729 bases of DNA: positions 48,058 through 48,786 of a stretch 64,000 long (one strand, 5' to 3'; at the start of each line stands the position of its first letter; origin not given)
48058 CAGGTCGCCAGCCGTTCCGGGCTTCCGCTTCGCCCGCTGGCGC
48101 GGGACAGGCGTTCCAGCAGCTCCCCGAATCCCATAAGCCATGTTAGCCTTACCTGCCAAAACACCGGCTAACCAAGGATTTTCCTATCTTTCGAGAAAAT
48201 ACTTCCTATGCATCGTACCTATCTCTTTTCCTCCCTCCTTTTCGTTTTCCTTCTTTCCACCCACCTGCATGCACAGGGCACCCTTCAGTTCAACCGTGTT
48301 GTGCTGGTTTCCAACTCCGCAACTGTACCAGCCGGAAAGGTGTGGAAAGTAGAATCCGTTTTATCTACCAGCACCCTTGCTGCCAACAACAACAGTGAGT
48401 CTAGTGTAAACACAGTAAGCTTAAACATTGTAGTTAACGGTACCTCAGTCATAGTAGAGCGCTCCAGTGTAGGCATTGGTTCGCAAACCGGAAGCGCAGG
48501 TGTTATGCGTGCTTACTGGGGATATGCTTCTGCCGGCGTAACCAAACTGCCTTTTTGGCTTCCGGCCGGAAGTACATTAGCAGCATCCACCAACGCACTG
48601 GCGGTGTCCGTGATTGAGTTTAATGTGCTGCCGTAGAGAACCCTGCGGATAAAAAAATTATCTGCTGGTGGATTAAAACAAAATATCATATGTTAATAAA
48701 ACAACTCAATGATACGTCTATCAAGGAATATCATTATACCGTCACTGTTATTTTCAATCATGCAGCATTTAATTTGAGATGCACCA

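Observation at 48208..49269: Tandem pair of paralogous small secreted proteins of an unrecognised family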

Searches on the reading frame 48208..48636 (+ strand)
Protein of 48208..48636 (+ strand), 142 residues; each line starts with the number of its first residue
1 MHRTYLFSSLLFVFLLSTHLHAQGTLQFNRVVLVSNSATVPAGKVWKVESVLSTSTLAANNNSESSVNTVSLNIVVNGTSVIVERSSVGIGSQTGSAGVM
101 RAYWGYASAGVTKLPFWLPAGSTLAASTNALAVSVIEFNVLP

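Call 4: search_protein_families(library=pfam, proteins=[window:48208-48636:+], max_evalue=1)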
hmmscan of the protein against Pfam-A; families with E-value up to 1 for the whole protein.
window:48208-48636:+ (142 aa): 1 family
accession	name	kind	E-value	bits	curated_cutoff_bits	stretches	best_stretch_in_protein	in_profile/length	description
PF17056.10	KRE1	-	0.072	13.3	27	1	83-103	40-60/66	Killer toxin-resistance protein 1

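Call 5: search_protein_families(library=ncbifam, proteins=[window:48208-48636:+], max_evalue=1)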
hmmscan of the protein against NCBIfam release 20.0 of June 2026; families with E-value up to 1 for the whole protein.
window:48208-48636:+ (142 aa): 0 families
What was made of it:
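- On T9SS type A C-terminal sorting domain (Por_Secre_tail, PF18962 / TIGR04183): Neither ORF A nor ORF B matches in Pfam or NCBIfam at E up to 1 (calls 4, 5).
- On T9SS type B C-terminal sorting domain (TIGR04131): A and B do not match (call 5).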

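Call 7: find_homologous_proteins(query=window:48208-48636:+, max_evalue=0.01)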
Query window:48208-48636:+ (142 aa): 213 proteins with E <= 0.01 among 361 candidates; the best 120 are listed.
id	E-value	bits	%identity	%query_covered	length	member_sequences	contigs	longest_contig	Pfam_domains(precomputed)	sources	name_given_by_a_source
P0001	2.5e-74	265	92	100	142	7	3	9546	-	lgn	-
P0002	1.9e-73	262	90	100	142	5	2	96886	-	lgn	-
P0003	2.3e-63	230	86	94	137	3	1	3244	-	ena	-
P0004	1.5e-56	208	81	90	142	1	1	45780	-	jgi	jgi:hypothetical protein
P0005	3.3e-55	203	73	99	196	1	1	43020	-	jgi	jgi:archaellum component FlaF (FlaF/FlaG flagellin family)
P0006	7.1e-55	202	73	100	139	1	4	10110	-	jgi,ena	jgi:hypothetical protein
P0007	2.7e-54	200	76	94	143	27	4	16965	-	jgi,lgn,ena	jgi:hypothetical protein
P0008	8.8e-54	199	69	99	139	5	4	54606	-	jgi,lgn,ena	-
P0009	1.0e-53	198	74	94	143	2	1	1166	-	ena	-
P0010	5.6e-53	196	74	94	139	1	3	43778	-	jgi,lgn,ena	-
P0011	1.4e-52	195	73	94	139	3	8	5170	-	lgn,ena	-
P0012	1.2e-51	192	70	100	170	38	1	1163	-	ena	-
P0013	6.2e-51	190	72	90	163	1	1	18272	-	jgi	-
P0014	1.0e-24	105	48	100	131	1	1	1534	-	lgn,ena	-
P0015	5.1e-24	103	47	87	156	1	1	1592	-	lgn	-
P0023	2.8e-20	90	46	94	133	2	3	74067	-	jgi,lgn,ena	jgi:hypothetical protein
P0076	1.8e-14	72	40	93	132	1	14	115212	-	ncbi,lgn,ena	-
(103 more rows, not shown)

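Call 11: find_encoding_contigs(protein=P0002, flank=10000, max_places=3)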
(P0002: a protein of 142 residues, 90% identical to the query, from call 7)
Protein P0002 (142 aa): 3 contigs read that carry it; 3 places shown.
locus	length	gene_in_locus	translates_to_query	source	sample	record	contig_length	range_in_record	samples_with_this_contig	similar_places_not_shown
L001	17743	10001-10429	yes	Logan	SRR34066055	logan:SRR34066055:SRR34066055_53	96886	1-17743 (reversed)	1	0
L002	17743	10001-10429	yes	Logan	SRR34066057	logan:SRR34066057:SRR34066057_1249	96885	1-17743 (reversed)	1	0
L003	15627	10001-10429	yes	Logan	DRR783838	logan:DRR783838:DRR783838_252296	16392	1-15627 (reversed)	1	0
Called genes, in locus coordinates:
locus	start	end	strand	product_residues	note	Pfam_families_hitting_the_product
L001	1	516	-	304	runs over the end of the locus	PF05575:V_cholerae_RfbT (faint), PF05050:Methyltransf_21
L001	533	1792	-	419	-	PF00005:ABC_tran, PF13304:AAA_21 (faint), PF14524:Wzt_C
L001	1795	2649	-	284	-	PF01061:ABC2_membrane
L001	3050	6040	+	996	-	PF18911:PKD_4 (weak), PF00801:PKD (weak), PF18911:PKD_4, PF18962:Por_Secre_tail (weak)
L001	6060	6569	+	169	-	PF02357:NusG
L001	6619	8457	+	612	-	PF13522:GATase_6, PF13537:GATase_7, PF00733:Asn_synthase, PF02540:NAD_synthase (weak)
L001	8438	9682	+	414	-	PF13439:Glyco_transf_4, PF13579:Glyco_trans_4_4, PF00534:Glycos_transf_1, PF13692:Glyco_trans_1_4 (weak)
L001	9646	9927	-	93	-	-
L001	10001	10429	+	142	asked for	-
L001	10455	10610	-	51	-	-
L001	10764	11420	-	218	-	PF00072:Response_reg, PF00196:GerE, PF08281:Sigma70_r4_2 (faint)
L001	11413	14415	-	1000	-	PF07494:Reg_prop (faint), PF07495:Y_Y_Y, PF07730:HisKA_3 (faint)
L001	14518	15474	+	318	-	PF18962:Por_Secre_tail (weak)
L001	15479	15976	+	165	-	-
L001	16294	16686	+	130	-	-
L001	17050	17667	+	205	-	-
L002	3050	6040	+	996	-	PF18911:PKD_4 (weak), PF00801:PKD (weak), PF18911:PKD_4, PF18962:Por_Secre_tail (weak)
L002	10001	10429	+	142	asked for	-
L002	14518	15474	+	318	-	PF18962:Por_Secre_tail (weak)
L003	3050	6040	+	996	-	PF18911:PKD_4 (weak), PF00801:PKD (weak), PF18911:PKD_4, PF18962:Por_Secre_tail (weak)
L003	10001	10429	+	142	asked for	-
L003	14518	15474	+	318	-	PF18962:Por_Secre_tail (weak)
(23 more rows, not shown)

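Call 13: find_encoding_contigs(protein=P0076, flank=10000, max_places=2)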
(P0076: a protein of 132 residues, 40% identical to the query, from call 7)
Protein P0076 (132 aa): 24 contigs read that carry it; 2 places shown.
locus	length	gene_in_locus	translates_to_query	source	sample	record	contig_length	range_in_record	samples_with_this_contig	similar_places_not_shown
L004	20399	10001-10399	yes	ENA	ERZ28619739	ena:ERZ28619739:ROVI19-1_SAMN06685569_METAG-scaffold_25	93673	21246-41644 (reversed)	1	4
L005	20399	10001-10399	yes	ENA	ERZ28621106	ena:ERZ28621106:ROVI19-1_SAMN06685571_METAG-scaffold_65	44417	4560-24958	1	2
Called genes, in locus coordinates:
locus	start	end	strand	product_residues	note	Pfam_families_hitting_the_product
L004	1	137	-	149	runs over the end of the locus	-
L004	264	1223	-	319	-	PF14226:DIOX_N, PF03171:2OG-FeII_Oxy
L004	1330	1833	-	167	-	PF00254:FKBP_C (weak)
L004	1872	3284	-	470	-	-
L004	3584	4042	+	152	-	PF26696:PTL_trimer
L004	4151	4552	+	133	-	-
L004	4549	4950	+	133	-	-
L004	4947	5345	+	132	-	-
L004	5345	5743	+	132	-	-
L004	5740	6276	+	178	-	-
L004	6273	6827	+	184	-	-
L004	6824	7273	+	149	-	-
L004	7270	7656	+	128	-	-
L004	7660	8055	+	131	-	-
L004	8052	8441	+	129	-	-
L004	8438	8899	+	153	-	-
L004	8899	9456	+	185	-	-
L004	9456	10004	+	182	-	-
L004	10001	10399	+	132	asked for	-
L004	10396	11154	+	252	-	-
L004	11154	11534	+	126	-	-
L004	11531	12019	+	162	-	-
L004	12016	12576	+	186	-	-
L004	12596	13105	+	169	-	-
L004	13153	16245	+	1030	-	PF00801:PKD, PF18911:PKD_4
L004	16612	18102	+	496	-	PF26696:PTL_trimer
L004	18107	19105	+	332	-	-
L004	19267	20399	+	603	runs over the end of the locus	PF00009:GTP_EFTU, PF01926:MMR_HSR1 (weak), PF22042:EF-G_D2, PF03144:GTP_EFTU_D2, PF00679:EFG_C, PF21018:BipA_C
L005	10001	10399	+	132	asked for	-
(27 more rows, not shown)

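Call 14: find_encoding_contigs(protein=P0023, flank=10000, max_places=2)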
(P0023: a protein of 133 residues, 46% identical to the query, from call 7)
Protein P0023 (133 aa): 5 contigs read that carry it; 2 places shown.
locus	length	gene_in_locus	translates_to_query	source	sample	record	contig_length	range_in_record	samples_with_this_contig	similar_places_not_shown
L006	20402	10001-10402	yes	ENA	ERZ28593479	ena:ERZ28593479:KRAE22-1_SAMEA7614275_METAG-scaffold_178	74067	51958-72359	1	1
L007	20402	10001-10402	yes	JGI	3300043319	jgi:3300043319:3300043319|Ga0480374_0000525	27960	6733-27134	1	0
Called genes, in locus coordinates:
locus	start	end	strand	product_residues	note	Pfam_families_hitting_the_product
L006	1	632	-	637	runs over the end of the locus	PF00801:PKD (faint), PF18962:Por_Secre_tail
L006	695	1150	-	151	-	-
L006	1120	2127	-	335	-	PF01075:Glyco_transf_9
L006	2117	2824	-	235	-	PF02146:SIR2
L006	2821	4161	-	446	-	PF01266:DAO (weak), PF01494:FAD_binding_3, PF13450:NAD_binding_8 (weak)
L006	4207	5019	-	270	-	-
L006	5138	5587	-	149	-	-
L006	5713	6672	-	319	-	PF14226:DIOX_N, PF03171:2OG-FeII_Oxy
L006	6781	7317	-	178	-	PF00254:FKBP_C (weak)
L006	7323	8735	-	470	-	-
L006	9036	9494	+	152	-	PF26696:PTL_trimer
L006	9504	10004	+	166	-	-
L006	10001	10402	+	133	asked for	-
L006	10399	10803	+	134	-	-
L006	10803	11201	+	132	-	-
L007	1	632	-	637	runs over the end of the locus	PF00801:PKD (faint), PF18962:Por_Secre_tail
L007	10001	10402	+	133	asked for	-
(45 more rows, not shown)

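Call 16: predict_structure(alignment_id=A1)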
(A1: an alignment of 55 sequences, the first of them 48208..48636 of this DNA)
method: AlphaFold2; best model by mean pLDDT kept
length: 142 residues; sequences in the alignment: 55
mean_pLDDT: 85.1   pTM: 0.72
mean pLDDT of the five models: 85.1, 84.1, 83.1, 81.4, 80.8
residues with pLDDT >= 90: 86; 70-90: 29; 50-70: 17; < 50: 10
segments of 3 or more residues with pLDDT < 50: 94-103
pLDDT, mean of each block of 10 residues (from residue 1): 88 86 85 98 98 87 73 97 85 46 57 96 98 98 86
secondary structure, 60 per line:
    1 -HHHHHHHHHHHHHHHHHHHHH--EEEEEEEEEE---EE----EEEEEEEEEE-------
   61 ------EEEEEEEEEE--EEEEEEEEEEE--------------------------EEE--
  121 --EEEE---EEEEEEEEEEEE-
elements in order: H2-22 E25-34 E44-53 E67-76 E79-89 E116-118 E123-126 E130-141
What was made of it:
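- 48208..48636 (+): ORF A, 142 aa: family member (A-type). Predicted signal peptide at residues 1-22 (48208-48273), mature jelly-roll domain from Gln23 (48274-48633), stop codon at 48634-48636. Call 16 (AF2 pLDDT 85: helix 2-22, then 7 beta-strands).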

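Call 18: search_protein_families(library=pfam, proteins=[L004:3584-4042:+, L004:16612-18102:+, L004:18107-19105:+, L004:12596-13105:+, L004:1872-3284:-, L001:14518-15474:+, L001:15479-15976:+, L001:17050-17667:+], max_evalue=0.1)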
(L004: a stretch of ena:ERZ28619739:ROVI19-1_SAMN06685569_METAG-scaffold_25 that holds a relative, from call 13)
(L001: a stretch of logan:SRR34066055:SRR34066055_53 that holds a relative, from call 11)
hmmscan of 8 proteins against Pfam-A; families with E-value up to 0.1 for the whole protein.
L004:3584-4042:+ (152 aa): 0 families

L004:16612-18102:+ (496 aa): 4 families
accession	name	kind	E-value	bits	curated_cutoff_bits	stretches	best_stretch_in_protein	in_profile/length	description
PF00801.26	PKD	-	0.00018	21.9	23.5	1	112-162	11-65/80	PKD domain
PF00147.23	Fibrinogen_C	-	0.00066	20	22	1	181-228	3-47/221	Fibrinogen beta and gamma chains, C-terminal globular domain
PF01410.23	COLFI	-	0.004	16.9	26.2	1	179-220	29-70/233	Fibrillar collagen C-terminal domain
PF19408.5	PKD_6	-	0.088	13.6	25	1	126-162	30-68/82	PKD-like domain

L004:18107-19105:+ (332 aa): 0 families

L004:12596-13105:+ (169 aa): 0 families

L004:1872-3284:- (470 aa): 0 families

L001:14518-15474:+ (318 aa): 2 families
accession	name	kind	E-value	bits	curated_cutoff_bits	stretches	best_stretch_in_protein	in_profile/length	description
PF18962.6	Por_Secre_tail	-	4e-05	24.3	27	1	247-310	5-68/75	Secretion system C-terminal sorting domain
PF11589.14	DUF3244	-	0.0046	17.4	25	1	262-310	40-89/96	Domain of unknown function (DUF3244)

L001:15479-15976:+ (165 aa): 0 families

L001:17050-17667:+ (205 aa): 0 families

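Call 23: find_related_loci(query=A1, collection=genome_contigs, flank=10000)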
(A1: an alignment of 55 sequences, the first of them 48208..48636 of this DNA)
Query A1 (142 aa) in genome_contigs; peptide patterns used: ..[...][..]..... (x = any residue, [..] = any of these).
135 stretches matched a pattern; 128 encode a relative of the query (tblastn E <= 1e-3); the best 80 are kept; 73 distinct loci.
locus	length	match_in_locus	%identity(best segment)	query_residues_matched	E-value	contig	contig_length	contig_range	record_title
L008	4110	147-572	82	1-142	4e-72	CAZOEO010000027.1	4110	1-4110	MAG TPA_asm: uncultured Candidatus Competibacteraceae bacterium isolate SRP285395_co1_25 genome assembly, contig: NODE_4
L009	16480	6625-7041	72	1-142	9e-61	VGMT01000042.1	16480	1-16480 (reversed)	MAG: Bacteroidetes bacterium isolate K_DeepCast_35m_m2_130 K_DeepCast_35m_m2_130_Ga0194129_10005323, whole genome shotgu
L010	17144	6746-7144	74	10-142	4e-60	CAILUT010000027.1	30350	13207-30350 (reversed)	MAG: uncultured Flavobacteriales bacterium isolate ErkenSummer_bin-6618 genome assembly, contig: bin-6618:27/67, whole g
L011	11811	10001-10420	45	11-142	2e-28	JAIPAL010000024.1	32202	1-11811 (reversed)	MAG: Crocinitomicaceae bacterium isolate Tobar2m-G15 Tobar2m-C1112, whole genome shotgun sequence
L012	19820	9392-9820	43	1-142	3e-28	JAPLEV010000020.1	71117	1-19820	MAG: Flavobacteriia bacterium isolate LacPavin_0920_WC12_MAG_36_19 LacPavin_0920_WC12_scaffold_944090, whole genome shot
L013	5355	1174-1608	42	2-142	6e-28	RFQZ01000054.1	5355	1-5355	MAG: Flavobacteriia bacterium isolate WB4_2_1285 contig_100_53, whole genome shotgun sequence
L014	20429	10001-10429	41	1-142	6e-28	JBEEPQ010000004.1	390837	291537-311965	MAG: Bacteroidota bacterium isolate eastforkpoplarcreek_2019_sw_WHONDRS-S19S_0039_A_bin.41 scaffold_0000006, whole genom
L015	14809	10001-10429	42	1-142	1e-27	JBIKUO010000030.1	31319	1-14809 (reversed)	MAG: Crocinitomicaceae bacterium isolate ME2015-08-11_3300044626_group6_bin90 Rohwer_bin769_scaffold_828_c1, whole genom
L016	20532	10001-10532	46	8-142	5e-27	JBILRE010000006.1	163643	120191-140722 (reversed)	MAG: Crocinitomicaceae bacterium isolate ME2018-06-14_3300042564_group8_bin177 Rohwer_bin809_scaffold_45_c1, whole genom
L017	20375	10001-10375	45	22-142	1e-25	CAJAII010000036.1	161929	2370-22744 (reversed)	MAG: uncultured Flavobacteriales bacterium isolate Loc090519-4m_bin-740 genome assembly, contig: bin-740:36/78, whole ge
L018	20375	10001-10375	45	3-142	2e-25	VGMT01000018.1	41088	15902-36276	MAG: Bacteroidetes bacterium isolate K_DeepCast_35m_m2_130 K_DeepCast_35m_m2_130_Ga0194129_10001335, whole genome shotgu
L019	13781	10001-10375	47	19-141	1e-25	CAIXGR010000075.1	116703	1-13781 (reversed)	MAG: uncultured Bacteroidetes bacterium isolate VK_bin-4331 genome assembly, contig: bin-4331:75/97, whole genome shotgu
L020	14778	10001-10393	43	10-142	3e-24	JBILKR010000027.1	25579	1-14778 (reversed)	MAG: Flavobacteriales bacterium isolate ME2017-07-14_3300042517_group7_bin162 Rohwer_bin654_scaffold_564_c1, whole genom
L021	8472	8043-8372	49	20-142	8e-24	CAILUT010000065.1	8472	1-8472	MAG: uncultured Flavobacteriales bacterium isolate ErkenSummer_bin-6618 genome assembly, contig: bin-6618:65/67, whole g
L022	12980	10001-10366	44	8-142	9e-24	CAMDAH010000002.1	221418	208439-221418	MAG: Chryseobacterium gleum isolate ME-21oct19-120 genome assembly, contig: ME-21oct19-C41, whole genome shotgun sequenc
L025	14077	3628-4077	40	3-142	1e-23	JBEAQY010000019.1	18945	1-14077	MAG: Bacteroidota bacterium isolate muddycreek_2019_sw_WHONDRS-S19S_0082_B_bin.90 scaffold_512003, whole genome shotgun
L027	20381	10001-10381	41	1-142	2e-23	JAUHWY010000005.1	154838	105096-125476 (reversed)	MAG: Bacteroidia bacterium isolate 2_bin.4 NODE_166_length_154838_cov_2.228788, whole genome shotgun sequence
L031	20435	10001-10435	40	11-142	8e-23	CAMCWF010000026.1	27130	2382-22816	MAG: Chryseobacterium gleum isolate ME-09jul19-46 genome assembly, contig: ME-09jul19-C2053, whole genome shotgun sequen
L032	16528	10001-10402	42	3-142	1e-22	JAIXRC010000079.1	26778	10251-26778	MAG: Cryomorphaceae bacterium isolate C4_MAG_00051 pond_C4_MAG_00051_000000000067, whole genome shotgun sequence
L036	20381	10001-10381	41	5-142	7e-22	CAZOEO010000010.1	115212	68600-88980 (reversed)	MAG TPA_asm: uncultured Candidatus Competibacteraceae bacterium isolate SRP285395_co1_25 genome assembly, contig: NODE_1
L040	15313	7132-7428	47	25-142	2e-21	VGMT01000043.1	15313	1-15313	MAG: Bacteroidetes bacterium isolate K_DeepCast_35m_m2_130 K_DeepCast_35m_m2_130_Ga0194129_10005901, whole genome shotgu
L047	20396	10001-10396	38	1-142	1e-20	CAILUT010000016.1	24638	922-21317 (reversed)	MAG: uncultured Flavobacteriales bacterium isolate ErkenSummer_bin-6618 genome assembly, contig: bin-6618:16/67, whole g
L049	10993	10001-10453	35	3-142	3e-20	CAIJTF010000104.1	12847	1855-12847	MAG: uncultured Flavobacteriales bacterium isolate Erken-D2_bin-0740 genome assembly, contig: bin-0740:104/119, whole ge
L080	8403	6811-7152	38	22-142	9e-16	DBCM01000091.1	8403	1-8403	MAG TPA_asm: Flavobacteriales bacterium UBA958 UBA958_contig_2213, whole genome shotgun sequence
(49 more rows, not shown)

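Call 29: search_protein_families(library=ncbifam, proteins=[L031:8641-9969:+, L049:5953-6273:-, L025:4831-5352:+, L027:3072-4493:-, L017:15001-17865:+, L001:14518-15474:+, L001:15479-15976:+, L001:17050-17667:+], max_evalue=0.1)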
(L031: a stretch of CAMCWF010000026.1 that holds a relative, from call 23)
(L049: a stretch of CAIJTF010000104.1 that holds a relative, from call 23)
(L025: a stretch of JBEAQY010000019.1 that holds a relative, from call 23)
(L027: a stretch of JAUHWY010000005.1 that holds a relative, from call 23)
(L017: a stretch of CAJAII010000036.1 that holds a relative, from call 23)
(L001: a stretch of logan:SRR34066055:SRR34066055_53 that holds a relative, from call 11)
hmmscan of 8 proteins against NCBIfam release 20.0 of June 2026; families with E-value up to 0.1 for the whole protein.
L031:8641-9969:+ (442 aa): 5 families
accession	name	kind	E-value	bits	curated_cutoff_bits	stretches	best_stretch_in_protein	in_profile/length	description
NF046116.1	adhesin_Lcl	equivalog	1e-28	100.1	500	1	190-435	61-293/431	collagen-like adhesin Lcl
NF038329.2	gly_rich_SclB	equivalog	4.1e-25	88.6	325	1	190-391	118-292/442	LPXTG-anchored collagen-like adhesin Scl2/SclB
NF038330.1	adhesin_SclA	exception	1.2e-15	58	400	2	191-319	122-253/405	LPXTG-anchored collagen-like adhesin Scl1/SclA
NF053851.1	Bdello_MAT_N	subfamily_domain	1.4e-11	44.5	60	1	20-94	3-78/162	mosaic adhesive trimer family chimeric fiber protein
NF040938.1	KDG_KDGal_kin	equivalog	0.091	11.8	400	0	52-103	212-264/305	bifunctional 2-dehydro-3-deoxygluconokinase/2-dehydro-3-deoxygalactonokinase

L049:5953-6273:- (106 aa): 0 families

L025:4831-5352:+ (173 aa): 4 families
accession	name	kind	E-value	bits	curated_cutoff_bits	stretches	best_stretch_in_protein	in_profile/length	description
TIGR04183.1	Por_Secre_tail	domain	8.2e-08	32.1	23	1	97-173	1-72/72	T9SS type A sorting domain-containing protein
NF038113.1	T9SSA_dep_M36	equivalog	5.9e-05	21.4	885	1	94-172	792-868/869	T9SS-dependent M36 family metallopeptidase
NF050177.1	TapA_OM_Porphy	equivalog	0.0038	16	500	1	95-167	471-540/544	TapA/TapC family T9SS-dependent outer membrane protein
NF045831.1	restrict_HinfI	equivalog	0.05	12.9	175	1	119-171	168-221/264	HinfI family type II restriction enzyme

L027:3072-4493:- (473 aa): 0 families

L017:15001-17865:+ (954 aa): 1 family
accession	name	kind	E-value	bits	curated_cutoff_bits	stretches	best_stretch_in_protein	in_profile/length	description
TIGR04131.1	Bac_Flav_CTERM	domain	1.1e-11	44.7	35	1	862-954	2-85/85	T9SS type B sorting domain-containing protein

L001:14518-15474:+ (318 aa): 1 family
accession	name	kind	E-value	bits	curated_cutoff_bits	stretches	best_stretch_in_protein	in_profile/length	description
TIGR04183.1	Por_Secre_tail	domain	0.00017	21.5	23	1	254-310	13-64/72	T9SS type A sorting domain-containing protein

L001:15479-15976:+ (165 aa): 0 families

L001:17050-17667:+ (205 aa): 1 family
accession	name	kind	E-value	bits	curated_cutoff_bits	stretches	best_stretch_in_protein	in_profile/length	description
NF009023.0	PRK12359.1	equivalog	0.052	13.5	215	1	116-175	24-83/172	flavodoxin FldB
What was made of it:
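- On T9SS type B C-terminal sorting domain (TIGR04131): The model does detect the about 950-aa array-flanking protein (call 29).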
